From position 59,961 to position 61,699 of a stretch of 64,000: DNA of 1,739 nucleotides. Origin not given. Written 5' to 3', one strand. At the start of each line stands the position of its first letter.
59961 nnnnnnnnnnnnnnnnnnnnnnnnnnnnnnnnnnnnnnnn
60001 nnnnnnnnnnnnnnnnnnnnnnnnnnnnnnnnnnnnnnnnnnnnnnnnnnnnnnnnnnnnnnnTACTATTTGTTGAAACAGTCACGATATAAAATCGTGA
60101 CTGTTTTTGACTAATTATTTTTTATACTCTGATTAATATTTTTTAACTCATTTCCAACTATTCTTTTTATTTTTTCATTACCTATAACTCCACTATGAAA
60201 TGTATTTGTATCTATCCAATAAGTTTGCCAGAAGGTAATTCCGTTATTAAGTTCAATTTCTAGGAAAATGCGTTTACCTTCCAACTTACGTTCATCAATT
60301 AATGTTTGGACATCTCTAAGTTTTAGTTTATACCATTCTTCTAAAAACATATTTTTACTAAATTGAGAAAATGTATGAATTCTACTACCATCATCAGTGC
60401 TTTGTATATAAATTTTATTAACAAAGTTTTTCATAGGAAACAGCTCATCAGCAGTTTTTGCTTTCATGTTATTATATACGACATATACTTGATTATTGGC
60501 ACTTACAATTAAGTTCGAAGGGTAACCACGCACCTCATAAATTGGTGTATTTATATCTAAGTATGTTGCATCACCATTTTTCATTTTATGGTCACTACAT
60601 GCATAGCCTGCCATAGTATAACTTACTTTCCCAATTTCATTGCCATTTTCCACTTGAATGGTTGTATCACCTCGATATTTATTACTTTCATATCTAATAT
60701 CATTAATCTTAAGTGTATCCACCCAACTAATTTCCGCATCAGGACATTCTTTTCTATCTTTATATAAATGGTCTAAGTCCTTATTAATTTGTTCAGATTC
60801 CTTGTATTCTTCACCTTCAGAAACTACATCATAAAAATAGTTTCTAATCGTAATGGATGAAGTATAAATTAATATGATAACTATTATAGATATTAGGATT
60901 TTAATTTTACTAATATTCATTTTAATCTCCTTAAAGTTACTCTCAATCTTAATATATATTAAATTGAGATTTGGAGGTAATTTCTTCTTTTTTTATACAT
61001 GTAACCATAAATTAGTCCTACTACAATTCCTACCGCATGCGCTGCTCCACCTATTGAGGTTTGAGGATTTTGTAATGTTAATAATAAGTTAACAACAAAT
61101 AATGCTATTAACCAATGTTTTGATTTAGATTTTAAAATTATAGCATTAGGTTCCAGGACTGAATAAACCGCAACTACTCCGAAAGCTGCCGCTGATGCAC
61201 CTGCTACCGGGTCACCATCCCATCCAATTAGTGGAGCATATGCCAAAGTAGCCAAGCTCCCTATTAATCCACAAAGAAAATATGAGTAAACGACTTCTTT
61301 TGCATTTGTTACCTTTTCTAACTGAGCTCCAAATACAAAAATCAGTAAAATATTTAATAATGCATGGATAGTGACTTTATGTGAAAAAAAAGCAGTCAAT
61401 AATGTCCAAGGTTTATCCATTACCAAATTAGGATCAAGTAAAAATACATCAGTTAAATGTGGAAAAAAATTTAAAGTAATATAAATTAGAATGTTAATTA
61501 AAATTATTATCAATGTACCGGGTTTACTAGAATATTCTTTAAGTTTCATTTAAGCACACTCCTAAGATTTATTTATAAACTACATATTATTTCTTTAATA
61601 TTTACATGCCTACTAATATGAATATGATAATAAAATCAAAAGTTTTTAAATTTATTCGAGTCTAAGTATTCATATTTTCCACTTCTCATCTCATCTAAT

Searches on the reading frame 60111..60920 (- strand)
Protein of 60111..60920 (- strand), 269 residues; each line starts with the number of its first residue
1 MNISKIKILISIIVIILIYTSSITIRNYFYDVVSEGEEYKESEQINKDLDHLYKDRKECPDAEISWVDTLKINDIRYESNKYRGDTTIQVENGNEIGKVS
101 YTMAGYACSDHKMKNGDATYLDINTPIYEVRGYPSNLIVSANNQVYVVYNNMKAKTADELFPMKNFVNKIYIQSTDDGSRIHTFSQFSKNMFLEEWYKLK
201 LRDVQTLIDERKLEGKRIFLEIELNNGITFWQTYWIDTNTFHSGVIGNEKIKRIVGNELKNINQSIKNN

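Call 4: search_protein_families(library=pfam, max_evalue=0.1, proteins=[window:60111-60920:-])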
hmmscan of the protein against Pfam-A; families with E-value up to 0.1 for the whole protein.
window:60111-60920:- (269 aa): 2 families
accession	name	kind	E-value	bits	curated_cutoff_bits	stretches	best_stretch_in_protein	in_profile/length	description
PF19797.4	DUF6281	-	0.003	18.1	28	1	75-155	11-87/100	Family of unknown function (DUF6281)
PF23911.1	DUF7253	-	0.022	15.5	25.1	1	18-50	20-52/110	Domain of unknown function (DUF7253)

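Call 5: search_protein_families(library=ncbifam, max_evalue=0.1, proteins=[window:60111-60920:-])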
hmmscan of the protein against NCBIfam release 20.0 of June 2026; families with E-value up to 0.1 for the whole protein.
window:60111-60920:- (269 aa): 1 family
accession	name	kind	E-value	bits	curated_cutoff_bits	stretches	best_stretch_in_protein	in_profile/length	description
NF041006.2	cell_div_CdvC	equivalog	0.026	13.4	650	1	141-197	240-294/370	cell division protein CdvC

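Call 7: search_solved_structures(query=window:60111-60920:-, max_evalue=10, show_alignments=2)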
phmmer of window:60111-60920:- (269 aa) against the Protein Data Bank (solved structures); distinct sequences matched with E-value up to 10: 1.
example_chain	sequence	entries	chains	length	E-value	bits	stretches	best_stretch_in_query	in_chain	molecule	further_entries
4hou_A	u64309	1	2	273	0.25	14.1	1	29-114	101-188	Interferon-induced protein with tetratricopeptide repeats 1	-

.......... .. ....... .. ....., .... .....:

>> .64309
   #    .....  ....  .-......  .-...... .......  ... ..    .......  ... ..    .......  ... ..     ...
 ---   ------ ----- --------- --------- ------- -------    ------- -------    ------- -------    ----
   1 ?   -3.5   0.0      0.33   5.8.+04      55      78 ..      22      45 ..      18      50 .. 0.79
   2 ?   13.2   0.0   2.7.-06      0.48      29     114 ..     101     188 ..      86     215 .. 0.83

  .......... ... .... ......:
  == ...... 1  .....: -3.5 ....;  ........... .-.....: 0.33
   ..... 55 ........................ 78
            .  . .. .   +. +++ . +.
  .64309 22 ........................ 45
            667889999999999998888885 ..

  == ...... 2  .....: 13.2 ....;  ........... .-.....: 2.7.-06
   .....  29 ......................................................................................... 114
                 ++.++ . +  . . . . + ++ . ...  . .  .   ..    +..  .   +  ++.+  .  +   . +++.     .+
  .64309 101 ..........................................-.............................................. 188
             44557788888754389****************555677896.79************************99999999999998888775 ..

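Call 10: find_homologous_proteins(query=window:60111-60920:-)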
Query window:60111-60920:- (269 aa): 61 proteins with E <= 0.001 among 348 candidates.
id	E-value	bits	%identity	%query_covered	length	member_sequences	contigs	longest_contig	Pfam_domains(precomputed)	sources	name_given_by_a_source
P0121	2.9e-174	596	100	100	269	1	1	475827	-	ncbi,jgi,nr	ncbi:MAG: hypothetical protein K0S51_1183 [Bacillales bacterium]|jgi:hypothetical protein|nr:hypothe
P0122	4.1e-117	408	86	80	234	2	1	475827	-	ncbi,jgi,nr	ncbi:MAG: hypothetical protein K0S51_1188 [Bacillales bacterium]|jgi:hypothetical protein|nr:hypothe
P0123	1.1e-76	276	60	76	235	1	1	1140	-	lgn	-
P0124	4.1e-76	274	60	75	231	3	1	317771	-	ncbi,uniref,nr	ncbi:hypothetical protein JOC95_003002 [Bacillus tianshenii]|uniref:Lipoprotein n=3 Tax=Sutcliffiell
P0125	8.5e-76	273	56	78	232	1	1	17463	-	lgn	-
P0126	1.6e-75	272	56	77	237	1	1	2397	-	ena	-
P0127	9.3e-74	266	58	77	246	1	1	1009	-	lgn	-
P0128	1.8e-73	265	60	77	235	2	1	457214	-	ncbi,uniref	ncbi:hypothetical protein [Lysinibacillus xylanilyticus]|uniref:hypothetical protein n=1 Tax=Lysinib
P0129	2.2e-72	262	56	77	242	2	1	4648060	-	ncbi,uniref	ncbi:hypothetical protein [Neobacillus sp. D3-1R]|uniref:hypothetical protein n=1 Tax=Neobacillus sp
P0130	3.8e-72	261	55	75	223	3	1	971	-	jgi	jgi:hypothetical protein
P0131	4.5e-72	261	52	82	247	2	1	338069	-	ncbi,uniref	ncbi:hypothetical protein AB1K89_04675 [Sporosarcina sp. 179-K 8C2 HS]|uniref:hypothetical protein n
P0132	5.4e-72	261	55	77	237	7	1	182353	-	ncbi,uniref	ncbi:hypothetical protein ACQKMK_19360 [Viridibacillus arvi]|uniref:hypothetical protein n=1 Tax=Vir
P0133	8.1e-72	260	53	82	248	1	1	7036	-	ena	-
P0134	8.9e-72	260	57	77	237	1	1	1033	-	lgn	-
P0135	1.8e-71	259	57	76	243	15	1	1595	-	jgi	jgi:hypothetical protein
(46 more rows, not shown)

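Call 12: find_encoding_contigs(protein=P0122, flank=10000, max_places=3)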
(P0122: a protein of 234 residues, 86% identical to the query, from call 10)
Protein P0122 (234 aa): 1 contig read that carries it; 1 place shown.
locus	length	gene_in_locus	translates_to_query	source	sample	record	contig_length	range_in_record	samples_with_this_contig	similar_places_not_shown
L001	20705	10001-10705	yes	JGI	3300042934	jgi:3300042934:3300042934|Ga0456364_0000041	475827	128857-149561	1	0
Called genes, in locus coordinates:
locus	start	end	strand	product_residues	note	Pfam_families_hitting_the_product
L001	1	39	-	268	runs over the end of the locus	PF01209:Ubie_methyltran (weak), PF05175:MTS (weak), PF13489:Methyltransf_23, PF13847:Methyltransf_31, PF08241:Methyltransf_11, PF08242:Methyltransf_12, PF13649:Methyltransf_25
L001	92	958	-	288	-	PF05175:MTS (weak), PF13489:Methyltransf_23, PF13847:Methyltransf_31, PF08241:Methyltransf_11, PF08242:Methyltransf_12, PF13649:Methyltransf_25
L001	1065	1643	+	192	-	PF13302:Acetyltransf_3, PF13420:Acetyltransf_4, PF00583:Acetyltransf_1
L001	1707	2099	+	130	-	-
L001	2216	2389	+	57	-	-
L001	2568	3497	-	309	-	PF13791:Sigma_reg_C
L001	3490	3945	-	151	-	PF08281:Sigma70_r4_2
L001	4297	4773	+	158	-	PF04892:VanZ-LLP1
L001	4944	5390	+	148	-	PF04542:Sigma70_r2, PF08281:Sigma70_r4_2, PF04545:Sigma70_r4 (weak)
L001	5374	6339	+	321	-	-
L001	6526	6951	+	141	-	-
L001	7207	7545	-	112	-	-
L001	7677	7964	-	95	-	-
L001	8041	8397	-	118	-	-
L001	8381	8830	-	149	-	PF01381:HTH_3, PF12844:HTH_19 (weak)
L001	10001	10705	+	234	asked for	-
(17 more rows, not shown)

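Call 31: find_encoding_contigs(protein=P0129, flank=6000, max_places=2)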
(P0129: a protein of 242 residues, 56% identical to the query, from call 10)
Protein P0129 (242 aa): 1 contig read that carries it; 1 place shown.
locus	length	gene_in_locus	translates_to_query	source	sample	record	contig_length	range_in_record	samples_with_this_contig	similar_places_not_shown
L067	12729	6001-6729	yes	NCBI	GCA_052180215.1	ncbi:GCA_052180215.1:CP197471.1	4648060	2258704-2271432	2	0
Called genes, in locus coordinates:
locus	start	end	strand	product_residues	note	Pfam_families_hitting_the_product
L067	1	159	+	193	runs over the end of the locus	-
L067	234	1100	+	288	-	PF00144:Beta-lactamase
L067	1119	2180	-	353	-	PF06081:ArAE_1, PF04632:FUSC (faint), PF13515:FUSC_2 (weak)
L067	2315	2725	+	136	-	-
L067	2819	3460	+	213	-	PF00702:Hydrolase, PF12710:HAD, PF13419:HAD_2, PF13242:Hydrolase_like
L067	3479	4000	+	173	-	PF04229:GrpB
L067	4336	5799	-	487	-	PF00394:Cu-oxidase (faint), PF07732:Cu-oxidase_3, PF07731:Cu-oxidase_2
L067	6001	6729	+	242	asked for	-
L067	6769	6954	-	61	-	PF09388:SpoOE-like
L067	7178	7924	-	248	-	PF08892:YqcI_YcgG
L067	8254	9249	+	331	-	PF00356:LacI, PF00532:Peripla_BP_1, PF13407:Peripla_BP_4, PF13377:Peripla_BP_3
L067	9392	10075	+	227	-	PF00455:DeoRC (weak), PF06026:Rib_5-P_isom_A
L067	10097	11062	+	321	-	PF00294:PfkB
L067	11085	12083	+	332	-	PF00389:2-Hacid_dh, PF02826:2-Hacid_dh_C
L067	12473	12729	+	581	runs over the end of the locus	PF08269:dCache_2, PF17200:sCache_2, PF17201:Cache_3-Cache_2, PF00672:HAMP (weak), PF00015:MCPsignal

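Call 32: find_encoding_contigs(protein=P0124, flank=6000, max_places=2)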
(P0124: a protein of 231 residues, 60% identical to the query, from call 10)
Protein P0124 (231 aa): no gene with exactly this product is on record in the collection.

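Call 36: predict_structure(alignment_id=A2)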
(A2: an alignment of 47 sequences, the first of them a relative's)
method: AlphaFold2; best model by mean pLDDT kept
length: 234 residues; sequences in the alignment: 47
mean_pLDDT: 87.0   pTM: 0.79
mean pLDDT of the five models: 87.0, 87.0, 85.7, 81.9, 81.3
residues with pLDDT >= 90: 156; 70-90: 41; 50-70: 31; < 50: 6
segments of 3 or more residues with pLDDT < 50: none
pLDDT, mean of each block of 10 residues (from residue 1): 75 62 53 87 72 82 87 73 90 96 93 95 96 96 94 98 96 96 96 94 96 98 90 53
secondary structure, 60 per line:
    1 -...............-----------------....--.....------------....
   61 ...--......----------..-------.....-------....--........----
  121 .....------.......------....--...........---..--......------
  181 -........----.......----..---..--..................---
elements in order: H2-16 E34-37 E40-44 E57-63 H68-71 E91-95 E103-106 E109-116 H122-125 E132-138 E145-148 H151-161 H169-174 E182-189 E194-200 H214-231

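Call 43: search_solved_structures(query=A2, max_evalue=10)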
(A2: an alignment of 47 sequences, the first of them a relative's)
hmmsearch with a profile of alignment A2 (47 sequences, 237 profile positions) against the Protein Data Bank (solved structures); distinct sequences matched with E-value up to 10: 26.
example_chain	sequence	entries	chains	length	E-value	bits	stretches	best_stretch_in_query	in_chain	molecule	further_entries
5xfu_A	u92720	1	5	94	0.0069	18.7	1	99-131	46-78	Monellin chain B,Monellin chain A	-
1jjr_A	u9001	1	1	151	0.017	17.5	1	50-89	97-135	THYROID AUTOANTIGEN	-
7aoj_A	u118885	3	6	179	0.096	15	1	101-146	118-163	Plasmoredoxin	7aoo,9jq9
8tm8_A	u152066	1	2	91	0.11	14.8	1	99-131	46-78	Monellin chain B,Monellin chain A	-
6l4j_A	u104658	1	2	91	0.16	14.3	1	99-131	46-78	Single chain Monellin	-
9myk_A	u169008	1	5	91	0.19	14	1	99-131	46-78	Single-chain Monellin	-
7d75_A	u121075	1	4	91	0.2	14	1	99-131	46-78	Single chain Monellin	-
4mon_A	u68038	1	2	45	0.37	13.1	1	102-131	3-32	MONELLIN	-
1krl_A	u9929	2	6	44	0.41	12.9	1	102-131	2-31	MONELLIN, CHAIN A | MONELLIN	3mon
2q33_A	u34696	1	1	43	0.48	12.7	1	102-131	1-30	D-MONELLIN CHAIN A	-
6tmh_i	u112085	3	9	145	0.96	11.7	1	69-108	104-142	Inhibitor of F1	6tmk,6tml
3q2p_A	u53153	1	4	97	0.97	11.7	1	101-131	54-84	Monellin chain B/Monellin chain A chimeric protein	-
3pxm_A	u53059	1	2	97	1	11.6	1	101-131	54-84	Monellin chain B/Monellin chain A chimeric protein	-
7eua_A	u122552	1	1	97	1.1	11.5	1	101-131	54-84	Monellin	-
8zxj_A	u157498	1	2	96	1.2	11.4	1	101-131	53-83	Monellin chain B,Monellin chain A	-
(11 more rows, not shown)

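Call 47: find_encoding_contigs(protein=P0125, flank=6000, max_places=2)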
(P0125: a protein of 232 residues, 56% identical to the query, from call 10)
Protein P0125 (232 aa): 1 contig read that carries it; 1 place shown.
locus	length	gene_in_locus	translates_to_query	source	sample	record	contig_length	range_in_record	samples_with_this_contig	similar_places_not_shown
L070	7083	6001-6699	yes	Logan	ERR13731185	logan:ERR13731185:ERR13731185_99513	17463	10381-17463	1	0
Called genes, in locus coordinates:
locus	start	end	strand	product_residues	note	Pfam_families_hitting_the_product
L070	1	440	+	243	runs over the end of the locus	PF01066:CDP-OH_P_transf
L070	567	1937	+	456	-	PF01554:MatE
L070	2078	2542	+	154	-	PF22381:Staph_reg_Sar_Rot, PF12802:MarR_2, PF01047:MarR, PF03965:Penicillinase_R (weak), PF13463:HTH_27, PF22194:WHD_F93 (faint)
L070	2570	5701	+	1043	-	PF03176:MMPL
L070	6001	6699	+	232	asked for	-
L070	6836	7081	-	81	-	?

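Call 56: find_related_loci(query=P0122, collection=metagenome_contigs, flank=8000)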
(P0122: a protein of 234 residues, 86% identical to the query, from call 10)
Query P0122 (234 aa) in metagenome_contigs; peptide patterns used: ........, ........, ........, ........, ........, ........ (x = any residue, [..] = any of these).
69 stretches matched a pattern, but none encodes a relative of the query by tblastn (E <= 1e-3).

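Call 57: find_related_loci(query=A2, collection=metagenome_contigs, flank=6000)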
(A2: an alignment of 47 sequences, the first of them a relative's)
Query A2 (234 aa) in metagenome_contigs; peptide patterns used: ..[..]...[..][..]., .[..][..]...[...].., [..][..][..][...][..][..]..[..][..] (x = any residue, [..] = any of these).
503 stretches matched a pattern; 23 encode a relative of the query (tblastn E <= 1e-3); 23 distinct loci.
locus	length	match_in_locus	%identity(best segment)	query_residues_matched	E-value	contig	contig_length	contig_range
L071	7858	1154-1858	54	1-229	3e-81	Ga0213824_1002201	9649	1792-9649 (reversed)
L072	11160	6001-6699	55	1-227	3e-81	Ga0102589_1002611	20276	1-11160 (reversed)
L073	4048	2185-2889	54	1-229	3e-81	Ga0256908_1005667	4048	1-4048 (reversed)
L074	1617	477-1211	52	2-229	3e-85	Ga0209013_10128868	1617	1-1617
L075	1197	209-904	54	2-227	7e-86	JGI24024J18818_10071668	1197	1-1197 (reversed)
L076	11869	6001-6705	51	1-229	4e-79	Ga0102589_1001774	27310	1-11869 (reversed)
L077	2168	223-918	51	1-226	7e-81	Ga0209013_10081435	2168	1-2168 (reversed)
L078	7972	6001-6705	53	1-229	4e-78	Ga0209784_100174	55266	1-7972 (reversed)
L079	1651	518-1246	51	2-227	3e-78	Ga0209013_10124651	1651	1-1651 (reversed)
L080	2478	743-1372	52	20-226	2e-74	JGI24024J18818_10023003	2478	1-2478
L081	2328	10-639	52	20-226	4e-74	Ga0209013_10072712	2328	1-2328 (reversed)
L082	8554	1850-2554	49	2-229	4e-70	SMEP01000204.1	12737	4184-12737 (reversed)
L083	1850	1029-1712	47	2-223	6e-69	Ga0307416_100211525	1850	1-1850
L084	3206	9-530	55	53-226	7e-64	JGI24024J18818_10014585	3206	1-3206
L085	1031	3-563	52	23-213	2e-63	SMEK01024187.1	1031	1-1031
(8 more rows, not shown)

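Call 60: search_protein_families(library=padloc, max_evalue=0.01, proteins=[window:60111-60920:-, P0122])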
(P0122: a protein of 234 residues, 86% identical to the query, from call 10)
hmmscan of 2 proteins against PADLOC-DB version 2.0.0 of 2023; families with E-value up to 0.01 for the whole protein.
window:60111-60920:- (269 aa): 0 families

P0122 (234 aa): 0 families

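Call 61: search_protein_families(library=pfam, max_evalue=0.01, alignment_id=A2)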
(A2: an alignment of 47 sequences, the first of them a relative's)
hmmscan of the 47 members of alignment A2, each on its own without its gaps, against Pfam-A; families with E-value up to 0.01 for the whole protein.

A. member 1, P0122 (234 aa): 0 families

B. families by the number of members that match (of 47 scanned): 1 family
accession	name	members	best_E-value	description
PF19797.4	DUF6281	1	0.003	Family of unknown function (DUF6281)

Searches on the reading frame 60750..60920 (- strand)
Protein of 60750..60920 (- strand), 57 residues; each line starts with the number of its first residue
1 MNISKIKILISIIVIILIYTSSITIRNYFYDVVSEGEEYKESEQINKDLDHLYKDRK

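Call 45: find_homologous_proteins(query=window:60750-60920:-, max_evalue=10)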
Query seq(57 aa): no candidate shares three 5-residue words with the query. No homologue found.

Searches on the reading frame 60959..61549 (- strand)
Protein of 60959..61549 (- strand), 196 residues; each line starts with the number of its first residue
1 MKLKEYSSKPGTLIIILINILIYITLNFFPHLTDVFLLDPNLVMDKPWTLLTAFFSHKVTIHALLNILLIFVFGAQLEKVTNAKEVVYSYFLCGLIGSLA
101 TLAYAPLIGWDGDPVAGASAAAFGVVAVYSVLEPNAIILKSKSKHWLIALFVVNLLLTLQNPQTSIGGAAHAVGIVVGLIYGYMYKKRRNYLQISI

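Call 4: search_protein_families(library=pfam, max_evalue=0.1, proteins=[window:60959-61549:-])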
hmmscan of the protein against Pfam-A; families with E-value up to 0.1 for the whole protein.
window:60959-61549:- (196 aa): 2 families
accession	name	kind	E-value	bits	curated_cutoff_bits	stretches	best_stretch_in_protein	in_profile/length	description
PF01694.28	Rhomboid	-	1.6e-23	83.9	22.6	1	46-186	3-141/143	Rhomboid domain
PF08551.15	DUF1751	-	1.3e-05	26.1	22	1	40-105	1-66/99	Eukaryotic integral membrane protein (DUF1751)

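Call 5: search_protein_families(library=ncbifam, max_evalue=0.1, proteins=[window:60959-61549:-])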
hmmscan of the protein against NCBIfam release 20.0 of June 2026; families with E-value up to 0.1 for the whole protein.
window:60959-61549:- (196 aa): 3 families
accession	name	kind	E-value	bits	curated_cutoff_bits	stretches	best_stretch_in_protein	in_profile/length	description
TIGR03902.1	rhom_GG_sort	equivalog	1.1e-09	38.5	84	1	35-180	3-151/154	rhombosortase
NF008155.0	PRK10907.1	equivalog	4.4e-07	29.5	335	1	8-188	93-271/276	rhomboid family intramembrane serine protease GlpG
TIGR04239.1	rhombo_GlpG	equivalog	2.5e-06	27.4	250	1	8-186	93-269/271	rhomboid family intramembrane serine protease GlpG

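Call 60: search_protein_families(library=padloc, max_evalue=0.01, proteins=[window:60959-61549:-])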
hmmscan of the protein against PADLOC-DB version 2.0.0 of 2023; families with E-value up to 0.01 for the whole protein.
window:60959-61549:- (196 aa): 0 families
